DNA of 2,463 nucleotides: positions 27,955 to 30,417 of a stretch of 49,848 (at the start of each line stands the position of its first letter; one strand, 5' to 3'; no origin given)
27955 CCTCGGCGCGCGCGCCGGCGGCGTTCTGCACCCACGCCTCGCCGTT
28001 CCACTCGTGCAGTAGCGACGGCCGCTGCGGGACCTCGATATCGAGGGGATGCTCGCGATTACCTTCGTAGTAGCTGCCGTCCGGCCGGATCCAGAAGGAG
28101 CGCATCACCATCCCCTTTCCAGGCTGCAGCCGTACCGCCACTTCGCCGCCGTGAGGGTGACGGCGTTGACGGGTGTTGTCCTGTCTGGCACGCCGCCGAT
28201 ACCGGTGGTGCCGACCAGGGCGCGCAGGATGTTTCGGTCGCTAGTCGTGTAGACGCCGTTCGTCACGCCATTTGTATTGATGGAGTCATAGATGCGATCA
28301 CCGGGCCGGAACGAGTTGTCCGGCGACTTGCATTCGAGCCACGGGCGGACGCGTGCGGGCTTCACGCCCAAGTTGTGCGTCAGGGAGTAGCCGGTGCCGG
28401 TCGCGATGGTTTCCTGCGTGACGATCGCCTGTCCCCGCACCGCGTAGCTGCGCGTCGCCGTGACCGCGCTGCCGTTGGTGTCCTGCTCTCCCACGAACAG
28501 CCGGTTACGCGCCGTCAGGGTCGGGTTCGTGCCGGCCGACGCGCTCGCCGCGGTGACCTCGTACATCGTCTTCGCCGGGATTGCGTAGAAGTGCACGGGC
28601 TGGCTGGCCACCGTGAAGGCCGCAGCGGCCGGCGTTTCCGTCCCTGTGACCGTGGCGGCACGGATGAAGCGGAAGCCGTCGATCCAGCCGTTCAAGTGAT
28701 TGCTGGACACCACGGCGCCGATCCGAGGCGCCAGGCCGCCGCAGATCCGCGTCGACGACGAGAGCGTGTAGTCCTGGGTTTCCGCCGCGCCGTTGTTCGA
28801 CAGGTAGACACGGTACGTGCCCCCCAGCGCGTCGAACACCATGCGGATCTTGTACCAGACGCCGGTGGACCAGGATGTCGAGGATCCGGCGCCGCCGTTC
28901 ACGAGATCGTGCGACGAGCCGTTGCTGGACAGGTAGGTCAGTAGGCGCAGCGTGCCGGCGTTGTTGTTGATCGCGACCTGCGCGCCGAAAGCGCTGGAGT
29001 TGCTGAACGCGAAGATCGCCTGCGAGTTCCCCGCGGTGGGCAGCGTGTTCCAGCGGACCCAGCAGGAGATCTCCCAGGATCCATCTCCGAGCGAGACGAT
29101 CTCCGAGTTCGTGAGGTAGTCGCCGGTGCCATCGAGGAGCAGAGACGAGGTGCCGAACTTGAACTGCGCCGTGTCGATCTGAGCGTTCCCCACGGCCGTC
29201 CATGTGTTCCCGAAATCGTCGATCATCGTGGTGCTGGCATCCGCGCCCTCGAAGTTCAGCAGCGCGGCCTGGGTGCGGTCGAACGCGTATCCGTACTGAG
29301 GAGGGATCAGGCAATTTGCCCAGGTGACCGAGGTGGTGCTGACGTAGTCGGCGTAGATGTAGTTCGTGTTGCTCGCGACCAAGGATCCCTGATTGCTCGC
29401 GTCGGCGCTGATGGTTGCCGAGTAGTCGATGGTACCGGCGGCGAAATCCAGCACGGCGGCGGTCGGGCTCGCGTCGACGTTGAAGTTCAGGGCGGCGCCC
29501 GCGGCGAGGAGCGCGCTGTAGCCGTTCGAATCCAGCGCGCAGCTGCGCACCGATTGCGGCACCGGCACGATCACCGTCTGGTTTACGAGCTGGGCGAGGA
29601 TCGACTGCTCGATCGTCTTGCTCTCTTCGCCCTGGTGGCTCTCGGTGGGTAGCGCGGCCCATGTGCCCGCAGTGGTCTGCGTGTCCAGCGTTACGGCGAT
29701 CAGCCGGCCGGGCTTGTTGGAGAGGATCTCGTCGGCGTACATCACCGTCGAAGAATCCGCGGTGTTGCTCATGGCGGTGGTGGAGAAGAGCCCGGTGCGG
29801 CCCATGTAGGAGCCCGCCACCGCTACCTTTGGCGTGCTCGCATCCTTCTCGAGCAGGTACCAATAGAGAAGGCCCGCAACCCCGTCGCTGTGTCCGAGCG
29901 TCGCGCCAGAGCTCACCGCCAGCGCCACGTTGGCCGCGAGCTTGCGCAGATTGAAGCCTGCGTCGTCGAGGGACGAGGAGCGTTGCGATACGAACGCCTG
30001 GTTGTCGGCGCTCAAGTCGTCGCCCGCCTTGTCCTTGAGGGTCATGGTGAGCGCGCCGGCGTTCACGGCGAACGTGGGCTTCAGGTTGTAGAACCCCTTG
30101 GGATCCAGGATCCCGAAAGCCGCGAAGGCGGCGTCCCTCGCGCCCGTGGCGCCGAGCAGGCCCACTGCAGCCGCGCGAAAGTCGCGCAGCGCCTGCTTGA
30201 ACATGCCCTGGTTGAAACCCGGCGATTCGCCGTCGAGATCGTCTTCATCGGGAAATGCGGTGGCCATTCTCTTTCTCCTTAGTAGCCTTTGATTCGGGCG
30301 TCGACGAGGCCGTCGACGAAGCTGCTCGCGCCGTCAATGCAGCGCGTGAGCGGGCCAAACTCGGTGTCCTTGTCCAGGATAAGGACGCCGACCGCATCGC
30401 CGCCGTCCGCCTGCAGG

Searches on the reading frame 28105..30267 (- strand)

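Call 78: search_protein_families(library=phrogs, proteins=[window:28105-30267:-], max_evalue=0.00001)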
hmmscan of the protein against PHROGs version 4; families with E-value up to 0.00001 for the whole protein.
window:28105-30267:- (720 aa): 2 families
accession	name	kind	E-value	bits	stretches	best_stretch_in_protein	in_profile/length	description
phrog_24074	-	unknown function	4.7e-16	59.2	1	334-552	416-624/892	-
phrog_701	-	head and packaging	1.6e-10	38.3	1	354-570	4041-4244/6136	virion structural protein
